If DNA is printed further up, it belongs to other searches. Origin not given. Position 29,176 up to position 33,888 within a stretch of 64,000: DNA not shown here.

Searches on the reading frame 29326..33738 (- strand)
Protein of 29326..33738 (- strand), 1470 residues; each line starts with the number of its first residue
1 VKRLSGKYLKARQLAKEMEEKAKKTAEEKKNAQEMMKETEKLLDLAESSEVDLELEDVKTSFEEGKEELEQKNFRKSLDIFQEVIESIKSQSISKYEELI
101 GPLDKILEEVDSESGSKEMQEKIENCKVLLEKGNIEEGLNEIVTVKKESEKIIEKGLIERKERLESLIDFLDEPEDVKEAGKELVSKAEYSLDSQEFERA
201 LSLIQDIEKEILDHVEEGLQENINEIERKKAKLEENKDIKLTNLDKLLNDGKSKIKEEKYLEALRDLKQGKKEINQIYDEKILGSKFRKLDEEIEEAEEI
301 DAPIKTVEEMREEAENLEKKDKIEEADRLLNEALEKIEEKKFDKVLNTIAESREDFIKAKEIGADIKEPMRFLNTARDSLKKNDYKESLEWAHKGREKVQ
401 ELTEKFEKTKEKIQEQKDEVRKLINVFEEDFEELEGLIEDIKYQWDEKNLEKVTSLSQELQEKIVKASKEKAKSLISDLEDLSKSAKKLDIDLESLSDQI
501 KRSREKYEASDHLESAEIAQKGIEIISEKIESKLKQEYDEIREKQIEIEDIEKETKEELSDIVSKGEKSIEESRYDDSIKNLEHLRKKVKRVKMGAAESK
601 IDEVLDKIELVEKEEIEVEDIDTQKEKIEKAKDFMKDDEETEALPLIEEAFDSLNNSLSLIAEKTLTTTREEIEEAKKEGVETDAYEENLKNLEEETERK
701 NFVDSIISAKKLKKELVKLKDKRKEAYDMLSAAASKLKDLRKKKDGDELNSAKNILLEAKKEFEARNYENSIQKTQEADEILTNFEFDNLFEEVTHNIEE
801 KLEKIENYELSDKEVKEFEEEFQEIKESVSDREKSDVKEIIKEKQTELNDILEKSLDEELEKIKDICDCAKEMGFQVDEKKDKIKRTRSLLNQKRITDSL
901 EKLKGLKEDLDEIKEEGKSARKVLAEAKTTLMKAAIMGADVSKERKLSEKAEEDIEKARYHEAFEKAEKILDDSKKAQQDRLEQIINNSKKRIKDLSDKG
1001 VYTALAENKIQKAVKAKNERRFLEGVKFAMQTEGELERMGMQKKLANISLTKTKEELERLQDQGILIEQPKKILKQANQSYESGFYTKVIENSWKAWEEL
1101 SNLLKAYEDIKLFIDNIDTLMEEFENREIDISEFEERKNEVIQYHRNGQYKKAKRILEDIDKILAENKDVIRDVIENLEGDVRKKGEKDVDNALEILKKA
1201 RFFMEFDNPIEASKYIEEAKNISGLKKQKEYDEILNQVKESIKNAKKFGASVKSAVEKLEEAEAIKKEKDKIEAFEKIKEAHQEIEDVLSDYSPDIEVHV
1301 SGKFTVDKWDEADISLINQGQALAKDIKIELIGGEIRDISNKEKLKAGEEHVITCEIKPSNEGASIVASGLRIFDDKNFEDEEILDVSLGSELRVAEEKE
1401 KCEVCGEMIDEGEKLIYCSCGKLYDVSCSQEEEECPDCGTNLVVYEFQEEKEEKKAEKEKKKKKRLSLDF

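Call 54: search_protein_families(library=pfam, proteins=[window:29326-33738:-], max_evalue=0.0001)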
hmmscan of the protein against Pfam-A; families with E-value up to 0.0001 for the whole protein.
window:29326-33738:- (1470 aa): 0 families

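Call 87: search_protein_families(library=pfam, proteins=[window:29326-33738:-], max_evalue=1)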
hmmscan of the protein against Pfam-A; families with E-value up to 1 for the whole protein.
window:29326-33738:- (1470 aa): 3 families
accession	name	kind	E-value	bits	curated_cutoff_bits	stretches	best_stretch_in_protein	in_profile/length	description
PF14446.12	Prok-RING_1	-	0.033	14.6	29.1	1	1398-1435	3-41/54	Prokaryotic RING finger family 1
PF13639.12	zf-RING_2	-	0.093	13.5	27.3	1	1401-1438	2-43/44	Ring finger domain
PF06906.16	DUF1272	-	0.16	12.5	25.3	1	1399-1443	5-52/57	Protein of unknown function (DUF1272)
